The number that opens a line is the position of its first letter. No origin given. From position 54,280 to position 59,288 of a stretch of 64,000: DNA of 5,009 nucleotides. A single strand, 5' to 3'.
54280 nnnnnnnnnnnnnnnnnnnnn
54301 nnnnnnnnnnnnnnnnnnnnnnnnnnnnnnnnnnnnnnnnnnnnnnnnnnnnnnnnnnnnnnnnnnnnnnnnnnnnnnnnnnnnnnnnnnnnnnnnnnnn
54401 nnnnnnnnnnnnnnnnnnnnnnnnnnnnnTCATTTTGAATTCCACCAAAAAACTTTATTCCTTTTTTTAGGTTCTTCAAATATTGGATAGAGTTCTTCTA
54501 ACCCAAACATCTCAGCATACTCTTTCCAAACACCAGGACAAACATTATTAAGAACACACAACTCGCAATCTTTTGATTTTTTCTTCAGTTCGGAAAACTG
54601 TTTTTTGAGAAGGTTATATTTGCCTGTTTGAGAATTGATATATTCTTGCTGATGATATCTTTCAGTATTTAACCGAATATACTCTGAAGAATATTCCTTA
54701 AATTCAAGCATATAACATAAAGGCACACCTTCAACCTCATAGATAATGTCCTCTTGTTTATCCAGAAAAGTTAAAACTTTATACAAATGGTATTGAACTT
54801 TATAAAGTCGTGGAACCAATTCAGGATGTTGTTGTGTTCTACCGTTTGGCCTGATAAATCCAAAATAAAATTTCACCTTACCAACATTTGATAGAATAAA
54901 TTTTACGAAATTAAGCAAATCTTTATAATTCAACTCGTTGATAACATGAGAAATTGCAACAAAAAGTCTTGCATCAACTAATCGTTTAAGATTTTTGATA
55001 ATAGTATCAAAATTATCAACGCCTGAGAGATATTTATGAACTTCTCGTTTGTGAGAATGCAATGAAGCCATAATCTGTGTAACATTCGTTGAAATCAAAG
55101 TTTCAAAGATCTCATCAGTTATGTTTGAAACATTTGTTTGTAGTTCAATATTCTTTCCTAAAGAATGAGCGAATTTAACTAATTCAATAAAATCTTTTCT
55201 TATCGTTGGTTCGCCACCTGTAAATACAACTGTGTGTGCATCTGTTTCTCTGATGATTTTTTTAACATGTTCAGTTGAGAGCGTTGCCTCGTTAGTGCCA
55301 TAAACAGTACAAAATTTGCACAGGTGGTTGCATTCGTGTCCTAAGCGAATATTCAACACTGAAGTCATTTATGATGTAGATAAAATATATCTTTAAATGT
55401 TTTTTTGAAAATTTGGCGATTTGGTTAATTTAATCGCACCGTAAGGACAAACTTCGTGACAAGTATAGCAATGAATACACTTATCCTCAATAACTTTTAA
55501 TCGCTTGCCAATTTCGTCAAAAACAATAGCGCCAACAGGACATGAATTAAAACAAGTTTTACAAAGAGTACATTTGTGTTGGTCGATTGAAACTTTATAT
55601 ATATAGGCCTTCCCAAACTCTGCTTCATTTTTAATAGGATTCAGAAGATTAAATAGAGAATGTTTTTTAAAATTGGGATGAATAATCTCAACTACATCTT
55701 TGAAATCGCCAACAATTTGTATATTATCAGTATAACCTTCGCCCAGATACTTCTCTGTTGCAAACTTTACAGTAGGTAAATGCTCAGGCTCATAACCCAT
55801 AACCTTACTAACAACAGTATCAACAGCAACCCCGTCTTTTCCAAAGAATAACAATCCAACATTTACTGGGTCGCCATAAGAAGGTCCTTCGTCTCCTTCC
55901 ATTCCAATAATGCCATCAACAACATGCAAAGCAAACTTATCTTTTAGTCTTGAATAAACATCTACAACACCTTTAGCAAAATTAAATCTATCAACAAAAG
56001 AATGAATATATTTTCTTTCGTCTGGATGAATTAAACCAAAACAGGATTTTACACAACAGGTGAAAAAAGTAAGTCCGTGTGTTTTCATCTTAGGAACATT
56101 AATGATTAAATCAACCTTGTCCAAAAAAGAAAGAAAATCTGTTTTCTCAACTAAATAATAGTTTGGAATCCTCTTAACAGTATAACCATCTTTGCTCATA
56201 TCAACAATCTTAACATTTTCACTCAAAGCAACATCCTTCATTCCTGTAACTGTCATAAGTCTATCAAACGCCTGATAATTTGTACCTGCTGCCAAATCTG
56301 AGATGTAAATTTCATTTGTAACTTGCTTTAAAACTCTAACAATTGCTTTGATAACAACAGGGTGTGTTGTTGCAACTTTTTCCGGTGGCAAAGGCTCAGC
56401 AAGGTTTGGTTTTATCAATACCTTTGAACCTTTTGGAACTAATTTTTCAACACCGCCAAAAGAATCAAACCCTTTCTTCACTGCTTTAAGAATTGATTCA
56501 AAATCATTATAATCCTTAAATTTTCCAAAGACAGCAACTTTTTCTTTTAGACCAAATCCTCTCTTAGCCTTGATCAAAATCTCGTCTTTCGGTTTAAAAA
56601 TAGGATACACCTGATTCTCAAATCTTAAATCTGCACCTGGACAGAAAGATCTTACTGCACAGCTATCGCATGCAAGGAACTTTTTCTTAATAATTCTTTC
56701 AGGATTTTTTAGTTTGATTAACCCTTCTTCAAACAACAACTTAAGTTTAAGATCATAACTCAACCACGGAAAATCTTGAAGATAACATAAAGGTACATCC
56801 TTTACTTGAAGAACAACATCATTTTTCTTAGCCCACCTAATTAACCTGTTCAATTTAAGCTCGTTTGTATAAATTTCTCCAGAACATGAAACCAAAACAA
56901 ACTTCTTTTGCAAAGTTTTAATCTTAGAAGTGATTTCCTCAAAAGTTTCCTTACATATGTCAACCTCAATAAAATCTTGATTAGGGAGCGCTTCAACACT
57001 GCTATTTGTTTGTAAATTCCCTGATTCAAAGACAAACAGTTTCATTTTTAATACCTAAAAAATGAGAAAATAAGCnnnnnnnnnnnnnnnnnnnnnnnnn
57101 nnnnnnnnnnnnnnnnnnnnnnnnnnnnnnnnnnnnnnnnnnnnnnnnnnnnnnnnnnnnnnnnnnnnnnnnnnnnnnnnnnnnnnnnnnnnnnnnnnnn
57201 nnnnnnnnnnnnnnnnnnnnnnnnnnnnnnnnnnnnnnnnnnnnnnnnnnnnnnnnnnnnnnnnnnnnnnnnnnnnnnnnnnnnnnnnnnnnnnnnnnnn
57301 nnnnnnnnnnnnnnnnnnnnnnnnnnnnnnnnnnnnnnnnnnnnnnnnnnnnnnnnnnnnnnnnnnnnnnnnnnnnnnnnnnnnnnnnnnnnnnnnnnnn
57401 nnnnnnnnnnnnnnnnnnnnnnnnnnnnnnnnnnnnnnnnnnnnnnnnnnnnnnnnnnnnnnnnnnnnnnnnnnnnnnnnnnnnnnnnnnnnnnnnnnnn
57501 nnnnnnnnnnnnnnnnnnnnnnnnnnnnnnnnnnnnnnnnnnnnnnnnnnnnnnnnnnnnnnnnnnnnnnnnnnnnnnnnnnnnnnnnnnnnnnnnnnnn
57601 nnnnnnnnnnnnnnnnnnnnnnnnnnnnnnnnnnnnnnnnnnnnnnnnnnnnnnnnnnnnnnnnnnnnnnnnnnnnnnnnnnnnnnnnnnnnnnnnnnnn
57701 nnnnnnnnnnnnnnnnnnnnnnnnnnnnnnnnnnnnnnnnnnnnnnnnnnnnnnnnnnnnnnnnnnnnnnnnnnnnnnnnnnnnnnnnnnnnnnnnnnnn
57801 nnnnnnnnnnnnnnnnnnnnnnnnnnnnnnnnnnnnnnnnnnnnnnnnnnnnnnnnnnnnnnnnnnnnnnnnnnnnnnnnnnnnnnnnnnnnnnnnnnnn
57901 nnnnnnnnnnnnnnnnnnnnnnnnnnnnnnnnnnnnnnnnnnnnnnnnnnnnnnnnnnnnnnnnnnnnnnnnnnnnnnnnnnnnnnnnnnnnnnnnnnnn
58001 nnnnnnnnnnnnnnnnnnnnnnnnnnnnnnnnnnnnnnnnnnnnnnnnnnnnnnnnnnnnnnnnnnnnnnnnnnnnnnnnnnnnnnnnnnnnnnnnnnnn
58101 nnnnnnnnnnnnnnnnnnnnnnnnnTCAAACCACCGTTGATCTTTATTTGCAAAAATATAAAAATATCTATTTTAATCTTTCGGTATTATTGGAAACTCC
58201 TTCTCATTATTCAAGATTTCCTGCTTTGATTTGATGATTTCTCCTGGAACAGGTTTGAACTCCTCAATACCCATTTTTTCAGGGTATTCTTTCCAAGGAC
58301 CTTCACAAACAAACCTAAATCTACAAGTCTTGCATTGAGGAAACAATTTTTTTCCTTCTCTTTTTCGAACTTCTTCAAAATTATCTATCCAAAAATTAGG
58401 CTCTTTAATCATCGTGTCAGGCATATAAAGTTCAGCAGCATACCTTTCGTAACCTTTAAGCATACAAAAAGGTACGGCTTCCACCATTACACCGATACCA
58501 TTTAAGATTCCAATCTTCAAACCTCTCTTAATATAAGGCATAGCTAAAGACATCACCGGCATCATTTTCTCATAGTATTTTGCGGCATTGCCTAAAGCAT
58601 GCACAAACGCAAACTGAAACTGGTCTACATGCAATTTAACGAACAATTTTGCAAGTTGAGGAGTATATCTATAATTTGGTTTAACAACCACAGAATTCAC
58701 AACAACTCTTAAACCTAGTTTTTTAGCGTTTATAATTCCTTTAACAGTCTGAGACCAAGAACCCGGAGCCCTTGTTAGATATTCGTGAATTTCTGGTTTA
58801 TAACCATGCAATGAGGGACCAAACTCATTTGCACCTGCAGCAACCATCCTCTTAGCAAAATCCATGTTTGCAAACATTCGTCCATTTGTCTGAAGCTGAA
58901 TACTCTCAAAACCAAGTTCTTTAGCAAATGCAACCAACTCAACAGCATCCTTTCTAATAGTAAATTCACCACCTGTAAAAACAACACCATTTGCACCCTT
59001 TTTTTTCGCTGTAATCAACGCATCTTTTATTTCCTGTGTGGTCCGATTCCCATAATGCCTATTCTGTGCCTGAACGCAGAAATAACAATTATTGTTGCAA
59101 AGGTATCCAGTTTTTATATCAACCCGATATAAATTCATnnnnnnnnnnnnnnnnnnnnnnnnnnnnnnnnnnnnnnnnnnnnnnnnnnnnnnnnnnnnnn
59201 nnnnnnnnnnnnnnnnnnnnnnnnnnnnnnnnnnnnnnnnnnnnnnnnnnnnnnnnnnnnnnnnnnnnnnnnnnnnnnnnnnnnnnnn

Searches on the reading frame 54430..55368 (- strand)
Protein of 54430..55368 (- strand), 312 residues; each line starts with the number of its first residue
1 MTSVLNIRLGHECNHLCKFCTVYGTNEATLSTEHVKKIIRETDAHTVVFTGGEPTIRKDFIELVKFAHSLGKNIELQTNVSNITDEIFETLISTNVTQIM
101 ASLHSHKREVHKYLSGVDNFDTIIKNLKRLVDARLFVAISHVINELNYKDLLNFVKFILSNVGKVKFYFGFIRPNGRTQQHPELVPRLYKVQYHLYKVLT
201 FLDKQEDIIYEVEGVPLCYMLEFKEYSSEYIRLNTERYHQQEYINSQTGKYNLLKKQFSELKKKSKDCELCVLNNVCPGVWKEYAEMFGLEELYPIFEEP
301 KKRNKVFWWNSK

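Call 3: search_protein_families(library=ncbifam, proteins=[window:54430-55368:-], max_evalue=0.01)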
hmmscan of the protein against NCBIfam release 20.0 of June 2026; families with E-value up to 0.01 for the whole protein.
window:54430-55368:- (312 aa): 61 families (the best 25 are shown)
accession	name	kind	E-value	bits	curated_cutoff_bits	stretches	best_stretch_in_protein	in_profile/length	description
NF038332.1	rSAM_rare_HxsC4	exception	5.9e-23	81.6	500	1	5-296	16-335/335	radical SAM protein HxsC4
TIGR02668.1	moaA_archaeal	equivalog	9.4e-20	70.8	325.25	1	5-163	12-178/303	GTP 3',8-cyclase MoaA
TIGR04055.1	rSAM_NirJ2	equivalog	3.1e-19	69.7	500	1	11-213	8-212/326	putative heme d1 biosynthesis radical SAM protein NirJ2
TIGR03962.1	mycofact_rSAM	equivalog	2.8e-18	66.2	265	1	7-199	16-212/339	mycofactocin radical SAM maturase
NF001199.0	PRK00164.2-1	equivalog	1.2e-17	64.1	231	1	5-158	14-175/308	GTP 3',8-cyclase MoaA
TIGR04545.1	rSAM_ahbD_hemeb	equivalog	2e-17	63.7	500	1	9-180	6-183/339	heme b synthase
TIGR04053.2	TIGR04053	equivalog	2.9e-17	63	395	1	13-196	22-211/366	TIGR04053 family radical SAM/SPASM domain-containing protein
TIGR02666.1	moaA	equivalog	2.9e-17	62.6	284.05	1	5-167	12-189/336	GTP 3',8-cyclase MoaA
TIGR04317.1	W_rSAM_matur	equivalog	3.1e-17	62.7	380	1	5-158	6-171/349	tungsten cofactor oxidoreductase radical SAM maturase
NF050035.1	rSAM_WgK_link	exception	4.7e-17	62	650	1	4-208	10-218/367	radical SAM/SPASM peptide maturase WgkB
TIGR04303.1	GeoRSP_rSAM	equivalog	1.3e-16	61.1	400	1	5-167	7-174/325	GeoRSP system radical SAM/SPASM protein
TIGR03977.1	rSAM_pair_HxsC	equivalog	1.5e-16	60.2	267.9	1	10-167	32-199/292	His-Xaa-Ser system radical SAM maturase HxsC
NF045574.1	sacti_mat_StsB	exception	6.9e-16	58.1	625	1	12-158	105-256/466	StsB family radical SAM/SPASM domain sactipeptide maturase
TIGR04054.1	rSAM_NirJ1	equivalog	3.4e-15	55.5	650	1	9-169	42-209/387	putative heme d1 biosynthesis radical SAM protein NirJ1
TIGR04347.1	pseudo_SAM_Halo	equivalog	7.8e-15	55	525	1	9-179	44-219/390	TIGR04347 family pseudo-SAM/SPASM protein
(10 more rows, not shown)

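Call 4: search_protein_families(library=pfam, proteins=[window:54430-55368:-], max_evalue=0.01)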
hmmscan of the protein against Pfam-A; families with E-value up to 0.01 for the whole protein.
window:54430-55368:- (312 aa): 2 families
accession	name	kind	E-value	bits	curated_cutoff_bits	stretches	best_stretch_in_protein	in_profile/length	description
PF04055.27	Radical_SAM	-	5.5e-24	85.6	29.5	1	9-158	3-166/166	Radical SAM superfamily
PF13353.11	Fer4_12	-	0.0014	19.4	22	1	11-103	13-109/137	4Fe-4S single cluster domain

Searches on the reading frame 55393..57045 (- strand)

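Call 3: search_protein_families(library=ncbifam, proteins=[window:55393-57045:-], max_evalue=0.01)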
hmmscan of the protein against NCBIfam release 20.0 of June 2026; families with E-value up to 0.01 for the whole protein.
window:55393-57045:- (550 aa): 84 families (the best 25 are shown)
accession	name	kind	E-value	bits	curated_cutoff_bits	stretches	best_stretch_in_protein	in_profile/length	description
NF052623.1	Npun_F2552_fam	equivalog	7.2e-27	94.6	500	1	182-437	13-260/314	Npun_F2552 family protein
NF006221.0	PRK08348.1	subfamily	2.6e-12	46.6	124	1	453-542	9-96/136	NADH-plastoquinone oxidoreductase subunit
TIGR02700.1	flavo_MJ0208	hypoth_equivalog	2.5e-11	43.3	251.35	1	484-541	142-197/234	dihydromethanopterin reductase (acceptor)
NF038196.1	ferrodoxin_EFR1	subfamily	5.9e-11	42.9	75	1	459-543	157-234/242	EFR1 family ferrodoxin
NF042909.1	FMH_DH_FwdF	exception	2.4e-10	40.1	375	1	471-543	81-160/336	tungsten-dependent formylmethanofuran dehydrogenase subunit FwdF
TIGR01944.1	rnfB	subfamily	2.7e-10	40.1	68.7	1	484-545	107-167/190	RnfABCDGE type electron transport complex subunit B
NF058577.1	FdxA_fam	equivalog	2e-09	37.5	65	2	490-537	7-52/52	4Fe-4S ferredoxin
NF010369.0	PRK13795.1-4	equivalog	3.1e-09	35.6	1086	1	488-540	574-626/633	hypothetical protein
TIGR01971.1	NuoI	subfamily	3.7e-09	36.2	113.05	2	472-509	63-100/121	NADH-quinone oxidoreductase, chain I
NF010367.0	PRK13795.1-2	equivalog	1.4e-08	33.7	456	1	483-534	529-580/584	hypothetical protein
TIGR02951.1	DMSO_dmsB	equivalog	1.6e-08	34.7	214.1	1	477-543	52-117/161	DMSO/selenate family reductase complex B subunit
NF043039.1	HgcAB_like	equivalog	3e-08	33.6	285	1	478-538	288-349/350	HgcAB-like fusion protein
NF006183.0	PRK08318.1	equivalog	3.1e-08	32.8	335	1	472-543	324-400/422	NAD-dependent dihydropyrimidine dehydrogenase subunit PreA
TIGR04105.1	FeFe_hydrog_B1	subfamily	3.6e-08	32.5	450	1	484-544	108-165/462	monomeric [FeFe] hydrogenase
NF009053.0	PRK12387.1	subfamily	4.3e-08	33.1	204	1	484-542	32-94/180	formate hydrogenlyase complex iron-sulfur subunit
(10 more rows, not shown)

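Call 4: search_protein_families(library=pfam, proteins=[window:55393-57045:-], max_evalue=0.01)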
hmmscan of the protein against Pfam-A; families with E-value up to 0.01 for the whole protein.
window:55393-57045:- (550 aa): 12 families
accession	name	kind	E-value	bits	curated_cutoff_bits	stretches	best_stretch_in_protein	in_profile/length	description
PF04015.17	DUF362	-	1e-43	150.2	24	1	209-412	1-198/200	Domain of unknown function (DUF362)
PF00037.32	Fer4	-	5.1e-15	55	21.1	2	517-539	2-24/24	4Fe-4S binding domain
PF12837.12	Fer4_6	-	2.7e-12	46.4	25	2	518-538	4-24/24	4Fe-4S binding domain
PF13237.11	Fer4_10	-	2.6e-10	40.5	25.5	1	484-534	1-53/53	4Fe-4S dicluster domain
PF12838.12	Fer4_7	-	4.8e-10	40.2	27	1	491-537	1-52/52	4Fe-4S dicluster domain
PF14697.11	Fer4_21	-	1.1e-08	35.5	35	1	486-540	2-59/59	4Fe-4S dicluster domain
PF13187.11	Fer4_9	-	1.5e-08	34.9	27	1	491-538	1-52/52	4Fe-4S dicluster domain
PF13484.11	Fer4_16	-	1.2e-05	26.4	30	0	522-545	1-23/66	4Fe-4S double cluster binding domain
PF12797.12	Fer4_2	-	1.3e-05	25.3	24.5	2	517-535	4-22/22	4Fe-4S binding domain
PF25160.1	LdpA_Fe-S-bd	-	4.6e-05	23.6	27.6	1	496-540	7-45/49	LdpA Fe-S cluster-binding domain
PF12800.12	Fer4_4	-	0.0016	19.1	24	1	521-536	2-17/17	4Fe-4S binding domain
PF12798.12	Fer4_3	-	0.0093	17.2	27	1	523-537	1-15/15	4Fe-4S binding domain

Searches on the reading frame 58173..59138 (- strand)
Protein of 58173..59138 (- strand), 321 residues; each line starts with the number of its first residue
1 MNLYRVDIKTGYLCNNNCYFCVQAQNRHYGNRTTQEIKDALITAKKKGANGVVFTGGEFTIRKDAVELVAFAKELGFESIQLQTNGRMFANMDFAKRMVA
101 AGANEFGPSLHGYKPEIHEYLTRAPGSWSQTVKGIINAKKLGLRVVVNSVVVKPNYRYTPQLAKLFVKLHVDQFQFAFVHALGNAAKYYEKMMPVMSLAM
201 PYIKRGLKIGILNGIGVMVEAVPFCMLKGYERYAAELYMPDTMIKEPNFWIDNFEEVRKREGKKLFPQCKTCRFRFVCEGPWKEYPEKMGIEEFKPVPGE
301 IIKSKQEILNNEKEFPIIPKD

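Call 3: search_protein_families(library=ncbifam, proteins=[window:58173-59138:-], max_evalue=0.01)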
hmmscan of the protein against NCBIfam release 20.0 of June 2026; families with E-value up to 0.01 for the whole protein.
window:58173-59138:- (321 aa): 51 families (the best 25 are shown)
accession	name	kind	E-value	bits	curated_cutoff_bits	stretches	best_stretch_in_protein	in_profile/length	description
NF038332.1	rSAM_rare_HxsC4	exception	2.3e-46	158.5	500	2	5-196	15-211/335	radical SAM protein HxsC4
TIGR03977.1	rSAM_pair_HxsC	equivalog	4.8e-29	101.2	267.9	1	14-229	35-255/292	His-Xaa-Ser system radical SAM maturase HxsC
TIGR02668.1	moaA_archaeal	equivalog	3.4e-22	78.8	325.25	1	10-191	16-198/303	GTP 3',8-cyclase MoaA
TIGR04055.1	rSAM_NirJ2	equivalog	6.4e-22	78.5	500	1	9-193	5-188/326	putative heme d1 biosynthesis radical SAM protein NirJ2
TIGR04053.2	TIGR04053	equivalog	6.9e-22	78.2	395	1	14-187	18-194/366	TIGR04053 family radical SAM/SPASM domain-containing protein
TIGR04466.1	rSAM_BlsE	equivalog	1.1e-20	74.3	400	1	13-180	12-176/327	cytosylglucuronate decarboxylase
TIGR04545.1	rSAM_ahbD_hemeb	equivalog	1.7e-19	70.4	500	1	13-189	9-185/339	heme b synthase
NF001199.0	PRK00164.2-1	equivalog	9.5e-19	67.7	231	1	10-153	18-161/308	GTP 3',8-cyclase MoaA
TIGR04546.1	rSAM_ahbC_deAc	equivalog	3.5e-18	65.6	650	1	13-179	48-213/390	12,18-didecarboxysiroheme deacetylase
TIGR03913.1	rad_SAM_trio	equivalog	1.3e-17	63.3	591.75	1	13-216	28-231/477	GDL motif peptide-associated radical SAM/SPASM maturase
TIGR04051.1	rSAM_NirJ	equivalog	1.6e-17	63.5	515.45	1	14-187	12-184/354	heme d1 biosynthesis radical SAM protein NirJ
TIGR04347.1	pseudo_SAM_Halo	equivalog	4.4e-17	62.4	525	1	13-180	47-213/390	TIGR04347 family pseudo-SAM/SPASM protein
NF045574.1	sacti_mat_StsB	exception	5.3e-17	61.8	625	1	14-186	106-276/466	StsB family radical SAM/SPASM domain sactipeptide maturase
TIGR02666.1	moaA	equivalog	7e-17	61.4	284.05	1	14-171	20-185/336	GTP 3',8-cyclase MoaA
NF045646.2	rSAM_Se_TrsS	equivalog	6.1e-16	58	490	1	13-153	95-237/441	radical SAM (seleno)protein TrsS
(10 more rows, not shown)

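Call 4: search_protein_families(library=pfam, proteins=[window:58173-59138:-], max_evalue=0.01)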
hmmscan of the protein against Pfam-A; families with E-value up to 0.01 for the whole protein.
window:58173-59138:- (321 aa): 2 families
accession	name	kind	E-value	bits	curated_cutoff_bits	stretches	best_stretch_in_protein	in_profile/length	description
PF04055.27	Radical_SAM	-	1.9e-25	90.4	29.5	1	10-154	3-154/166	Radical SAM superfamily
PF13353.11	Fer4_12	-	0.0001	23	22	1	14-93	15-98/137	4Fe-4S single cluster domain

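Call 63: search_protein_families(library=padloc, proteins=[window:58173-59138:-], max_evalue=0.001)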
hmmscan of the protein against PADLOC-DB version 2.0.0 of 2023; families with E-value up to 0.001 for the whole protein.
window:58173-59138:- (321 aa): 2 families
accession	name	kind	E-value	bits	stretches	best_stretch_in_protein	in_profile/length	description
PDLC02904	pVip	-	2e-13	48.5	1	14-175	13-171/262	Viperins associated with kinases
PDLC02903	pVip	-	1.3e-11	42.5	1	13-158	9-152/257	Viperins not associated with kinases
